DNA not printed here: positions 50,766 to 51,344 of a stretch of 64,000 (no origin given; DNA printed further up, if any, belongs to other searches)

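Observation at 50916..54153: DUF951 – MFS – processive GT2 (QxxRW) trio with overlapping stop/start codons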

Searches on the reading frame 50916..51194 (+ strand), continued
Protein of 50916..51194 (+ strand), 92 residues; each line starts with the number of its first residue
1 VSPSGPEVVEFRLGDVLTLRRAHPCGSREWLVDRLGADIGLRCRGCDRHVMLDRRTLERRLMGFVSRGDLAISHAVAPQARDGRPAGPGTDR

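Call 40: find_encoding_contigs(protein=P0337, flank=6000, max_places=2)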
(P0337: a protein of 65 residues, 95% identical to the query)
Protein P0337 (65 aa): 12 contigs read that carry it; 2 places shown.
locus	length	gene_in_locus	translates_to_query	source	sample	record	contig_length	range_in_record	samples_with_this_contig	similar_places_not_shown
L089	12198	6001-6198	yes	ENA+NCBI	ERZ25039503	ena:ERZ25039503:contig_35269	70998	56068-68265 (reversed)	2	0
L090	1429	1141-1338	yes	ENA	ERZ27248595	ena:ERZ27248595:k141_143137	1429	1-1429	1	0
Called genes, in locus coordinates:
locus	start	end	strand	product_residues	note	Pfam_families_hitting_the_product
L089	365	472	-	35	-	-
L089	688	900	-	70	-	-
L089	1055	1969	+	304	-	PF00126:HTH_1, PF03466:LysR_substrate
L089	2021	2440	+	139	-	PF03259:Robl_LC7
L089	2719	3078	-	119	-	PF00929:RNase_T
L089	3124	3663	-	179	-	PF06182:ABC2_membrane_6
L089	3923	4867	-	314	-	PF06182:ABC2_membrane_6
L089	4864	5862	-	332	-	PF00005:ABC_tran, PF13304:AAA_21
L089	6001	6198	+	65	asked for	PF06107:DUF951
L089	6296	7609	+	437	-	PF00083:Sugar_tr, PF07690:MFS_1, PF05977:MFS_3 (weak), PF07690:MFS_1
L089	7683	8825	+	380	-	PF06925:MGDG_synth, PF04101:Glyco_tran_28_C, PF13692:Glyco_trans_1_4 (weak)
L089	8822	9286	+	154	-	PF01966:HD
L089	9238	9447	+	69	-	-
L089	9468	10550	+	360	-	PF02690:Na_Pi_cotrans (faint)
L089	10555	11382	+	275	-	PF00582:Usp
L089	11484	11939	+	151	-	PF00011:HSP20, PF17886:ArsA_HSP20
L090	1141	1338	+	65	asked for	PF06107:DUF951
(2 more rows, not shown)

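Call 41: find_encoding_contigs(protein=P0355, flank=6000, max_places=2)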
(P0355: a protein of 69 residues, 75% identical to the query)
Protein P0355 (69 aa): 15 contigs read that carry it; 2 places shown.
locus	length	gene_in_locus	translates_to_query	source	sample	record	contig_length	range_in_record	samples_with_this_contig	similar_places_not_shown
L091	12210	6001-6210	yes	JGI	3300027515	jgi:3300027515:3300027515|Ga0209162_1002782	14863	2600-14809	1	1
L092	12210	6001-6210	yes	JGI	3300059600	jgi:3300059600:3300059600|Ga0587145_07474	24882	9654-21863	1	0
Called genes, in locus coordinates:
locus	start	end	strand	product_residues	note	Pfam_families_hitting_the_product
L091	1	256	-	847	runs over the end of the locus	PF01624:MutS_I, PF05188:MutS_II, PF05192:MutS_III, PF05190:MutS_IV, PF00488:MutS_V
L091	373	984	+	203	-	PF03167:UDG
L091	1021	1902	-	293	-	PF00892:EamA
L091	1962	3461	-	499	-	PF01171:ATP_bind_3, PF11734:TilS_C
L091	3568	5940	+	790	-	PF00515:TPR_1 (faint), PF07719:TPR_2 (faint), PF13432:TPR_16, PF13525:YfiO (weak), PF14559:TPR_19 (weak), PF14559:TPR_19 (weak), PF13525:YfiO (weak), PF01464:SLT, +10 more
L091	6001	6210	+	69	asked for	PF06107:DUF951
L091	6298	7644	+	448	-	PF05977:MFS_3, PF07690:MFS_1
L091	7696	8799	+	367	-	PF06925:MGDG_synth, PF13439:Glyco_transf_4, PF04101:Glyco_tran_28_C, PF13692:Glyco_trans_1_4 (faint)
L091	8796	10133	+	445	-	PF01547:SBP_bac_1, PF13416:SBP_bac_8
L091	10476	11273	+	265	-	PF00696:AA_kinase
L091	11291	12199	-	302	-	PF00072:Response_reg, PF00025:Arf, PF00009:GTP_EFTU (faint), PF00071:Ras, PF04670:Gtr1_RagA (faint), PF08477:Roc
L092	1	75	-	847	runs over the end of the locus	PF01624:MutS_I, PF05188:MutS_II, PF05192:MutS_III, PF05190:MutS_IV, PF00488:MutS_V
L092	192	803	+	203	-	PF03167:UDG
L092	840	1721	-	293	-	PF00892:EamA, PF03151:TPT (faint), PF00892:EamA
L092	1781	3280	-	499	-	PF01171:ATP_bind_3, PF11734:TilS_C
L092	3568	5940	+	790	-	PF00515:TPR_1 (faint), PF07719:TPR_2 (faint), PF12895:ANAPC3 (faint), PF13432:TPR_16, PF13525:YfiO (weak), PF14559:TPR_19 (weak), PF13525:YfiO (weak), PF01464:SLT, +9 more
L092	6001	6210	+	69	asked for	PF06107:DUF951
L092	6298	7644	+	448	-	PF05977:MFS_3, PF07690:MFS_1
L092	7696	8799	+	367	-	PF06925:MGDG_synth, PF13439:Glyco_transf_4, PF04101:Glyco_tran_28_C, PF13692:Glyco_trans_1_4 (faint)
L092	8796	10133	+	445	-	PF01547:SBP_bac_1, PF13416:SBP_bac_8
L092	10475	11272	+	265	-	PF00696:AA_kinase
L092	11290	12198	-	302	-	PF00072:Response_reg, PF00025:Arf, PF00009:GTP_EFTU (faint), PF00071:Ras, PF04670:Gtr1_RagA (faint), PF08477:Roc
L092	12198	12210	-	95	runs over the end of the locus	PF25952:DUF7990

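Call 42: find_encoding_contigs(protein=P0298, flank=6000, max_places=2)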
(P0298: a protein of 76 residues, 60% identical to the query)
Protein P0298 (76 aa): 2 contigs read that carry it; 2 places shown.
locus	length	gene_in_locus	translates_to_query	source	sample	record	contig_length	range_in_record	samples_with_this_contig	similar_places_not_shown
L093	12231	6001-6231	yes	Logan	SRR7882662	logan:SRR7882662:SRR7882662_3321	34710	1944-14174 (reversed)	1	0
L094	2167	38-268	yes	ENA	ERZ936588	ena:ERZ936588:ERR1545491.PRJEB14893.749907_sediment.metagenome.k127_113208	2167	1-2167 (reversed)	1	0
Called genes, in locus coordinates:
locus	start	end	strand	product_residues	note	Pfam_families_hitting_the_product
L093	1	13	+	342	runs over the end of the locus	PF20030:bpMoxR, PF07726:AAA_3, PF07728:AAA_5, PF17863:AAA_lid_2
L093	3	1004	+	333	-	PF01882:DUF58, PF13519:VWA_2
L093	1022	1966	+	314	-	PF07584:BatA, PF00092:VWA, PF13519:VWA_2, PF13768:VWA_3 (weak)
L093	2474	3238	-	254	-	PF10370:Rv2993c-like_N, PF01557:FAA_hydrolase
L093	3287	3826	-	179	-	PF14803:Zn_ribbon_Nudix (weak), PF00293:NUDIX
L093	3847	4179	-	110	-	PF02694:UPF0060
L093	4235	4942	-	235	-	PF02585:PIG-L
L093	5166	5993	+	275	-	PF00215:OMPdecase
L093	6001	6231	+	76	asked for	PF06107:DUF951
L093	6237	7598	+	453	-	PF07690:MFS_1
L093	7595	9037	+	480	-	PF07690:MFS_1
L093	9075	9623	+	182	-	PF02577:BFN_dom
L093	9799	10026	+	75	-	PF09527:ATPase_gene1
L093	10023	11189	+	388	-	PF00119:ATP-synt_A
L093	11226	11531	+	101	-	PF00137:ATP-synt_C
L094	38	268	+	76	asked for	PF06107:DUF951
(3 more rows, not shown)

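Call 46: search_solved_structures(query=A4, max_evalue=1)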
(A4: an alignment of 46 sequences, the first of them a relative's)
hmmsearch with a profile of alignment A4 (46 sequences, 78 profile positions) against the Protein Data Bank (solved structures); distinct sequences matched with E-value up to 1: 6.
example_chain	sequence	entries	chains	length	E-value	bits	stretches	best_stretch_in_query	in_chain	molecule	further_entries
36ro_P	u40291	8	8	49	0.07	16.2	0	35-57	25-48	DNA-directed RNA polymerase subunit Rpo12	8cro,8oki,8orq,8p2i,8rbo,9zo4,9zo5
3j0k_L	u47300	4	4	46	0.11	15.6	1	35-50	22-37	DNA-directed RNA polymerases I, II, and III 7.7 kDa polypeptide | DNA-DIRECTED RNA POLYMERASES I, II, AND III SUBUNIT RPABC4, RPB12 | DNA-directed RNA polymeras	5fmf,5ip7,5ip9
4qiw_P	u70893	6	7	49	0.17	14.9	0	35-57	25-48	DNA-directed RNA polymerase subunit P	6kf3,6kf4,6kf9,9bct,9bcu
1i3q_L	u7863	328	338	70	0.36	13.9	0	35-50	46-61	DNA-DIRECTED RNA POLYMERASE II 7.7KD POLYPEPTIDE | DNA-directed RNA polymerase II, chain RPB12 | DNA-directed RNA polymerases I, II, and III 7.7 kDa polypeptide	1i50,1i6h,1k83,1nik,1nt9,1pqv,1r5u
8bws_L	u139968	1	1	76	0.45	13.6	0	35-50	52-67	DNA-directed RNA polymerases I, II, and III subunit RPABC4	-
7z0h_L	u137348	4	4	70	0.59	13.2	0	35-50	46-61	DNA-directed RNA polymerases I, II, and III subunit RPABC4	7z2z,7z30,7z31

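Call 55: find_related_loci(query=A6, collection=metagenome_contigs, flank=6000)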
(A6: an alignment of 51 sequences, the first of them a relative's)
Query A6 (94 aa) in metagenome_contigs; peptide patterns used: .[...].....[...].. (x = any residue, [..] = any of these).
600 stretches matched a pattern (row limit reached: there are more); 595 encode a relative of the query (tblastn E <= 1e-3); the best 80 are kept; 80 distinct loci.
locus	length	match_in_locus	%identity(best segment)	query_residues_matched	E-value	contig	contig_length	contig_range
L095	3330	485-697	79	24-94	5e-35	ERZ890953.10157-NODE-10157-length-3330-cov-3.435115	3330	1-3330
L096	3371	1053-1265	73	24-94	6e-33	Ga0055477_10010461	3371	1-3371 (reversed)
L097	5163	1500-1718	68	19-91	2e-31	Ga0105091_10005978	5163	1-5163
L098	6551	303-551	64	8-91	3e-31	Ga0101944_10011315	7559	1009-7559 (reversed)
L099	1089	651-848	76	24-89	3e-32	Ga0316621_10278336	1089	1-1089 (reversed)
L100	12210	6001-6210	71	21-90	4e-31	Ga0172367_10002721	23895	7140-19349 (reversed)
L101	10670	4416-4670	62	10-94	6e-31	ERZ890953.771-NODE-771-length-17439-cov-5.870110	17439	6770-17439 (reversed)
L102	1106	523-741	68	21-93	3e-31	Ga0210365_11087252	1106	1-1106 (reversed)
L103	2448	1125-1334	74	27-93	1e-30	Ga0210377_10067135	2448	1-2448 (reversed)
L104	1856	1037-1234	74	25-90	2e-30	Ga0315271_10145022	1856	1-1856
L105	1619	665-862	74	26-90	2e-30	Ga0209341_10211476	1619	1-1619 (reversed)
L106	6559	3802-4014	68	24-94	4e-30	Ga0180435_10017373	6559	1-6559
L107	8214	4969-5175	74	27-93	5e-30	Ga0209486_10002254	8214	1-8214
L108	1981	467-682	72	25-94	6e-30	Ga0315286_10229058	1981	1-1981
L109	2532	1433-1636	76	28-93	9e-30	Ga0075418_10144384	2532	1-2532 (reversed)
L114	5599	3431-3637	68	26-94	2e-29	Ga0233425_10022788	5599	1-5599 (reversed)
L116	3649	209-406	67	21-86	7e-29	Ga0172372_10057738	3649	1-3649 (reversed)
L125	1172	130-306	80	28-86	7e-29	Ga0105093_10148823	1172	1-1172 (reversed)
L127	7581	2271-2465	72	28-92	2e-28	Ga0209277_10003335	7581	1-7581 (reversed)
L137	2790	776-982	71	28-94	3e-28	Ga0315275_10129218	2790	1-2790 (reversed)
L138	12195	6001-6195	68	24-88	6e-28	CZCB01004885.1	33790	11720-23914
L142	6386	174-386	63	24-94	9e-28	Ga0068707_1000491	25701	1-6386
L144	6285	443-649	70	27-94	1e-27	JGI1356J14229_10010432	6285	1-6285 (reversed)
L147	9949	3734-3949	60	22-93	2e-27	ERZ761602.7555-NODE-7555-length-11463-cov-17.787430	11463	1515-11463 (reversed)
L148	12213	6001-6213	59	24-94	2e-27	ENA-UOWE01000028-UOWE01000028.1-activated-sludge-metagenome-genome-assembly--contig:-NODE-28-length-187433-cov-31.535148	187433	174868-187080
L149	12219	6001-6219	64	22-94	2e-27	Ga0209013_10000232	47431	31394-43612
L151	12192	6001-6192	70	28-91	3e-27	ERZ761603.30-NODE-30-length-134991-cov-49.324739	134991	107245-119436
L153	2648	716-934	64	16-91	3e-27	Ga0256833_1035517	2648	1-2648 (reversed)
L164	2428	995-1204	63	27-94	4e-26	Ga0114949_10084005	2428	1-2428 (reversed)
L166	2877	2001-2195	63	24-88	5e-26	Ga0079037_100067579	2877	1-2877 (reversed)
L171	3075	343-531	70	26-88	1e-25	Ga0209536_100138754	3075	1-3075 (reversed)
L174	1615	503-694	64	28-91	2e-25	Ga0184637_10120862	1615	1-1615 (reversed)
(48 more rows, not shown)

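Call 58: search_protein_families(library=pfam, proteins=[L100:6263-7651:+, L114:3675-4952:+, L116:505-1743:+, L127:2511-3824:+, L144:724-1968:+, L147:4019-5302:+, L149:6254-7333:+, L151:6234-7598:+, L153:939-1952:+, L171:592-1653:+], max_evalue=0.001)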
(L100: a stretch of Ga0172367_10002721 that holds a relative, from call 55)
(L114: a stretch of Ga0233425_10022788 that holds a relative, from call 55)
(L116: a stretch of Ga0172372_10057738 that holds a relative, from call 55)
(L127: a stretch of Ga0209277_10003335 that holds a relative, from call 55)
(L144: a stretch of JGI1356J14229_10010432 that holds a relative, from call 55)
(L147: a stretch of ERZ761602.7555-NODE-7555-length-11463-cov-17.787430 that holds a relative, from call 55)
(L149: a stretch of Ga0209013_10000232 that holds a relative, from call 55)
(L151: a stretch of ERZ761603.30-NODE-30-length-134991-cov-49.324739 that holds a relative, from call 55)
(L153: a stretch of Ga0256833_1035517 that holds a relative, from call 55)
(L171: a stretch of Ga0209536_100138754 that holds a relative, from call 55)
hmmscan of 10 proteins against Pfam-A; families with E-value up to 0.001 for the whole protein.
L100:6263-7651:+ (462 aa): 6 families
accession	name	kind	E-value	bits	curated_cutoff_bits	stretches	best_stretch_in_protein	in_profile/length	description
PF00534.26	Glycos_transf_1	-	1e-35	123.3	26.4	1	258-421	5-170/172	Glycosyl transferases group 1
PF13439.12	Glyco_transf_4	-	8.4e-31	107.7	28.5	1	78-247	1-169/170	Glycosyltransferase Family 4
PF13692.12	Glyco_trans_1_4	-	2.2e-29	103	27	1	269-409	2-142/142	Glycosyl transferases group 1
PF13579.12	Glyco_trans_4_4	-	3.5e-19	70.1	29.7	1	80-243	2-158/158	Glycosyl transferase 4-like domain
PF13524.12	Glyco_trans_1_2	-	1.3e-05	25.6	25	1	296-436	11-142/144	Glycosyl transferase-like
PF20706.3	GT4-conflict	-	3.5e-05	23.4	26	1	244-373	181-310/385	Family 4 Glycosyltransferase in conflict systems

L114:3675-4952:+ (425 aa): 6 families
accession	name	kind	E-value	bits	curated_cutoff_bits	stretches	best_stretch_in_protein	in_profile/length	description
PF00534.26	Glycos_transf_1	-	9.9e-37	126.5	26.4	1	222-383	6-169/172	Glycosyl transferases group 1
PF13439.12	Glyco_transf_4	-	9.6e-31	107.5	28.5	1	41-210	1-169/170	Glycosyltransferase Family 4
PF13692.12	Glyco_trans_1_4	-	5.1e-27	95.3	27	1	233-372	3-142/142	Glycosyl transferases group 1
PF13579.12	Glyco_trans_4_4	-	6.8e-20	72.4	29.7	1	43-206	2-158/158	Glycosyl transferase 4-like domain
PF20706.3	GT4-conflict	-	1.4e-07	31.3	26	1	187-337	161-311/385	Family 4 Glycosyltransferase in conflict systems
PF13524.12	Glyco_trans_1_2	-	1.2e-05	25.7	25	1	258-384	10-126/144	Glycosyl transferase-like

L116:505-1743:+ (412 aa): 5 families
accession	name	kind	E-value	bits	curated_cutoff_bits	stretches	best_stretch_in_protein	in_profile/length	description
PF00534.26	Glycos_transf_1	-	5.3e-33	114.4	26.4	1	211-370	8-169/172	Glycosyl transferases group 1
PF13439.12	Glyco_transf_4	-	1.8e-30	106.6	28.5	1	28-197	1-169/170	Glycosyltransferase Family 4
PF13692.12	Glyco_trans_1_4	-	1.7e-26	93.7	27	1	219-359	2-142/142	Glycosyl transferases group 1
PF13579.12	Glyco_trans_4_4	-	8e-19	69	29.7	1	30-193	2-158/158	Glycosyl transferase 4-like domain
PF20706.3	GT4-conflict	-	1.2e-06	28.3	26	1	212-324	193-311/385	Family 4 Glycosyltransferase in conflict systems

L127:2511-3824:+ (437 aa): 5 families
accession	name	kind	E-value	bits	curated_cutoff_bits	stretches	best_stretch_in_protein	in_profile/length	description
PF00534.26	Glycos_transf_1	-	1.3e-32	113.1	26.4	1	209-368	6-167/172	Glycosyl transferases group 1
PF13439.12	Glyco_transf_4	-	1.2e-29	103.9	28.5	1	28-196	1-168/170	Glycosyltransferase Family 4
PF13692.12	Glyco_trans_1_4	-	1.4e-26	93.9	27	1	219-359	2-142/142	Glycosyl transferases group 1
PF13579.12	Glyco_trans_4_4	-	1.6e-17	64.7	29.7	1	30-193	2-158/158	Glycosyl transferase 4-like domain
PF13477.12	Glyco_trans_4_2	-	0.00017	22.2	23.4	1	38-135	16-113/139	Glycosyl transferase 4-like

L144:724-1968:+ (414 aa): 5 families
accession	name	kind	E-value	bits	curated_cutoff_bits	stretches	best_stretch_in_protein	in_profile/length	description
PF00534.26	Glycos_transf_1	-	8.1e-39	133.3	26.4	1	210-373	5-170/172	Glycosyl transferases group 1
PF13692.12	Glyco_trans_1_4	-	2.1e-30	106.3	27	1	221-360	2-141/142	Glycosyl transferases group 1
PF13439.12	Glyco_transf_4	-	6e-29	101.7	28.5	1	30-199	1-169/170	Glycosyltransferase Family 4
PF13579.12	Glyco_trans_4_4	-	7.4e-18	65.8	29.7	1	32-195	2-158/158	Glycosyl transferase 4-like domain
PF20706.3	GT4-conflict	-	1.1e-06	28.3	26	1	195-327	180-312/385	Family 4 Glycosyltransferase in conflict systems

L147:4019-5302:+ (427 aa): 7 families
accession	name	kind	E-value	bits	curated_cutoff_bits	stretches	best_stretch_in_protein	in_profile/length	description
PF00534.26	Glycos_transf_1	-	3e-33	115.2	26.4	1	210-370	6-168/172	Glycosyl transferases group 1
PF13439.12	Glyco_transf_4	-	2.3e-30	106.3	28.5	1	29-198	1-169/170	Glycosyltransferase Family 4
PF13692.12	Glyco_trans_1_4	-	2.5e-28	99.6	27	1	220-360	2-142/142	Glycosyl transferases group 1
PF13579.12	Glyco_trans_4_4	-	4.1e-17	63.4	29.7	1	31-194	2-158/158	Glycosyl transferase 4-like domain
PF13477.12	Glyco_trans_4_2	-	0.00013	22.6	23.4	1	39-136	16-113/139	Glycosyl transferase 4-like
PF20706.3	GT4-conflict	-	0.00042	19.9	26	1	175-327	161-313/385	Family 4 Glycosyltransferase in conflict systems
PF13524.12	Glyco_trans_1_2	-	0.00073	19.9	25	0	246-369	10-123/144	Glycosyl transferase-like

L149:6254-7333:+ (359 aa): 1 family
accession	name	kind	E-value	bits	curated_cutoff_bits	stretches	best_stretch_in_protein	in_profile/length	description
PF16158.11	N_BRCA1_IG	-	1.7e-27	96.5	28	1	115-219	1-108/108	Ig-like domain from next to BRCA1 gene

L151:6234-7598:+ (454 aa): 5 families
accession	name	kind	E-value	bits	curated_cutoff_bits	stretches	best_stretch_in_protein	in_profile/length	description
PF13439.12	Glyco_transf_4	-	8.2e-32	111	28.5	1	39-208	1-169/170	Glycosyltransferase Family 4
PF00534.26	Glycos_transf_1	-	2.1e-31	109.2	26.4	1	219-379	5-167/172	Glycosyl transferases group 1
PF13692.12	Glyco_trans_1_4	-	1.9e-27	96.7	27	1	231-369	3-141/142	Glycosyl transferases group 1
PF13579.12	Glyco_trans_4_4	-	1.5e-19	71.3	29.7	1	41-204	2-158/158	Glycosyl transferase 4-like domain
PF13477.12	Glyco_trans_4_2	-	0.00012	22.7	23.4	1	49-145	16-112/139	Glycosyl transferase 4-like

L153:939-1952:+ (337 aa): 1 family
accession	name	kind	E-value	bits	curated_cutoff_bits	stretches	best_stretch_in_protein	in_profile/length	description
PF16158.11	N_BRCA1_IG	-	1.2e-23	84.1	28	1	85-189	1-108/108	Ig-like domain from next to BRCA1 gene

L171:592-1653:+ (353 aa): 1 family
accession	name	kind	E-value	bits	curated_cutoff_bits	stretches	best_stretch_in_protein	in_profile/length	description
PF16158.11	N_BRCA1_IG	-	2.7e-25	89.4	28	1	109-211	1-106/108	Ig-like domain from next to BRCA1 gene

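Call 59: search_protein_families(library=pfam, proteins=[L106:4155-4649:+, L108:855-1352:+, L125:424-1170:+, L137:1047-1667:+, L138:6262-6756:+, L142:373-930:+, L148:6285-6779:+, L164:1299-2150:+, L174:698-1528:+, L166:2226-2876:+], max_evalue=0.001)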
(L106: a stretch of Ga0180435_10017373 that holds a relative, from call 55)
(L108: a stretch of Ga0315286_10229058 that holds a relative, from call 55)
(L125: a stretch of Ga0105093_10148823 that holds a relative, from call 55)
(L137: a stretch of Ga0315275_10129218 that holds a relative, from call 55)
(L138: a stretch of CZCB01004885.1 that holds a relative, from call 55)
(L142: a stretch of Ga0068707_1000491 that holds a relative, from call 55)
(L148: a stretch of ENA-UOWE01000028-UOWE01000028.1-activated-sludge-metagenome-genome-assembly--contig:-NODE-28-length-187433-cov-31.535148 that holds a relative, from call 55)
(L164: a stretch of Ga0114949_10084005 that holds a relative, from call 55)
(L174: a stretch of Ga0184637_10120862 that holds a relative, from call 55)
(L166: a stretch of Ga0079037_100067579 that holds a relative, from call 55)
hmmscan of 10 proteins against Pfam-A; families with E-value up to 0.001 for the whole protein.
L106:4155-4649:+ (164 aa): 2 families
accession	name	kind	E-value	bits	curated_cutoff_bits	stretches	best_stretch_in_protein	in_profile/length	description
PF02367.23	TsaE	-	1.8e-36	125.4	26.6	1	16-140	4-127/128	Threonylcarbamoyl adenosine biosynthesis protein TsaE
PF05729.18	NACHT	-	5.6e-05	23.5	26.7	1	34-71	1-39/167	NACHT domain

L108:855-1352:+ (165 aa): 2 families
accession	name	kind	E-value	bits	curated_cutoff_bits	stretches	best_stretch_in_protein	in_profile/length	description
PF02367.23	TsaE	-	3.7e-36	124.3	26.6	1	14-140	2-127/128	Threonylcarbamoyl adenosine biosynthesis protein TsaE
PF05729.18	NACHT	-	0.00016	22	26.7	1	35-76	2-44/167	NACHT domain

L125:424-1170:+ (249 aa): 2 families
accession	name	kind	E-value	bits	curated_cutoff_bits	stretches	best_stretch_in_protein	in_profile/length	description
PF02367.23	TsaE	-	3.7e-35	121.1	26.6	1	107-232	2-126/128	Threonylcarbamoyl adenosine biosynthesis protein TsaE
PF05729.18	NACHT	-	0.0006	20.1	26.7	1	128-170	2-45/167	NACHT domain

L137:1047-1667:+ (206 aa): 0 families

L138:6262-6756:+ (164 aa): 2 families
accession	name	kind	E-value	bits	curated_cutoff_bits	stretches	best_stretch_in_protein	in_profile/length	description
PF02367.23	TsaE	-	4.1e-36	124.2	26.6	1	14-138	2-125/128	Threonylcarbamoyl adenosine biosynthesis protein TsaE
PF05729.18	NACHT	-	0.00011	22.5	26.7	1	35-61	2-28/167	NACHT domain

L142:373-930:+ (185 aa): 2 families
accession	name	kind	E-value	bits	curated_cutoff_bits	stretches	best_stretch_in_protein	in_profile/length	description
PF02367.23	TsaE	-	1.3e-35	122.6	26.6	1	35-156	2-122/128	Threonylcarbamoyl adenosine biosynthesis protein TsaE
PF05729.18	NACHT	-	0.00025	21.4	26.7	1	56-97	2-44/167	NACHT domain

L148:6285-6779:+ (164 aa): 2 families
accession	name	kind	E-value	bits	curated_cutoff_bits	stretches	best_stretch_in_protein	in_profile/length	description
PF02367.23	TsaE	-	1.3e-35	122.6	26.6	1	14-138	2-125/128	Threonylcarbamoyl adenosine biosynthesis protein TsaE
PF05729.18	NACHT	-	2.1e-05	24.9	26.7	1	35-81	2-49/167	NACHT domain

L164:1299-2150:+ (283 aa): 3 families
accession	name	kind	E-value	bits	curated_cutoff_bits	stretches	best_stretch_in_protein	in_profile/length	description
PF00590.25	TP_methylase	-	7.1e-29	101.7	27.8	1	3-201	1-211/212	Tetrapyrrole (Corrin/Porphyrin) Methylases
PF23016.2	RsmI_C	-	0.0001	22.5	27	0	230-272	4-45/46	RsmI C-terminal HTH domain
PF01978.25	TrmB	-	0.00052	20.2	25.6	0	248-277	22-51/68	Sugar-specific transcriptional regulator TrmB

L174:698-1528:+ (276 aa): 1 family
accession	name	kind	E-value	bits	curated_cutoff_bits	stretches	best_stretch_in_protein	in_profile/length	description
PF00590.25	TP_methylase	-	1e-31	111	27.8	1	3-201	1-211/212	Tetrapyrrole (Corrin/Porphyrin) Methylases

L166:2226-2876:+ (217 aa): 1 family
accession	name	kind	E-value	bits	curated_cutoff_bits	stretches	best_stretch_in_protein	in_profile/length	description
PF16158.11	N_BRCA1_IG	-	1.8e-26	93.2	28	1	111-215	1-108/108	Ig-like domain from next to BRCA1 gene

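Call 66: search_protein_families(library=pfam, proteins=[L089:7683-8825:+, L091:7696-8799:+], max_evalue=0.01)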
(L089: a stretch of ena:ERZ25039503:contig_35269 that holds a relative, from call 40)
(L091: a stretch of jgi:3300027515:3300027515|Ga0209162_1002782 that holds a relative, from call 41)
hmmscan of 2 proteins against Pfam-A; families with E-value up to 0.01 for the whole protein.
L089:7683-8825:+ (380 aa): 5 families
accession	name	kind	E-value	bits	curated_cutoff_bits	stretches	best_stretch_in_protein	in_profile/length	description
PF06925.17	MGDG_synth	-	5e-19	69.5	25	1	21-182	1-169/169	Monogalactosyldiacylglycerol (MGDG) synthase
PF04101.22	Glyco_tran_28_C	-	1.3e-12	48.5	22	1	228-353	25-156/166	Glycosyltransferase family 28 C-terminal domain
PF13692.12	Glyco_trans_1_4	-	8e-06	26.6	27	1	230-308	29-113/142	Glycosyl transferases group 1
PF00534.26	Glycos_transf_1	-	0.00031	20.8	26.4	1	231-353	44-171/172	Glycosyl transferases group 1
PF02350.25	Epimerase_2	-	0.0088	15.4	30.6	0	153-365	125-344/347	UDP-N-acetylglucosamine 2-epimerase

L091:7696-8799:+ (367 aa): 6 families
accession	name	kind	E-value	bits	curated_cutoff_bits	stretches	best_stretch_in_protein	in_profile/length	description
PF06925.17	MGDG_synth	-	8.8e-27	94.7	25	1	8-175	1-169/169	Monogalactosyldiacylglycerol (MGDG) synthase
PF04101.22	Glyco_tran_28_C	-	2.4e-11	44.4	22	1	203-347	3-153/166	Glycosyltransferase family 28 C-terminal domain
PF13439.12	Glyco_transf_4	-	8.5e-09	36.1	28.5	1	66-177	41-168/170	Glycosyltransferase Family 4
PF13692.12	Glyco_trans_1_4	-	1.2e-05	26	27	1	221-301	27-113/142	Glycosyl transferases group 1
PF00534.26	Glycos_transf_1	-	4.7e-05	23.4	26.4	1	187-347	3-171/172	Glycosyl transferases group 1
PF13579.12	Glyco_trans_4_4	-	0.00031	21.6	29.7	1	60-203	35-155/158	Glycosyl transferase 4-like domain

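Call 67: predict_structure(alignment_id=A7)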
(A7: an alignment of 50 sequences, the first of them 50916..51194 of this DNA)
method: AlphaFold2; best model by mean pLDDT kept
length: 92 residues; sequences in the alignment: 50
mean_pLDDT: 80.9   pTM: 0.62
mean pLDDT of the five models: 80.9, 79.5, 79.4, 78.4, 77.2
residues with pLDDT >= 90: 53; 70-90: 10; 50-70: 21; < 50: 8
segments of 3 or more residues with pLDDT < 50: 71-77
pLDDT, mean of each block of 10 residues (from residue 1): 71 94 91 95 95 93 86 48 59 60
secondary structure, 60 per line:
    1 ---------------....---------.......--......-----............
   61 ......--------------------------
elements in order: E16-19 E29-35 E38-43 E49-53 H54-60 E61-66
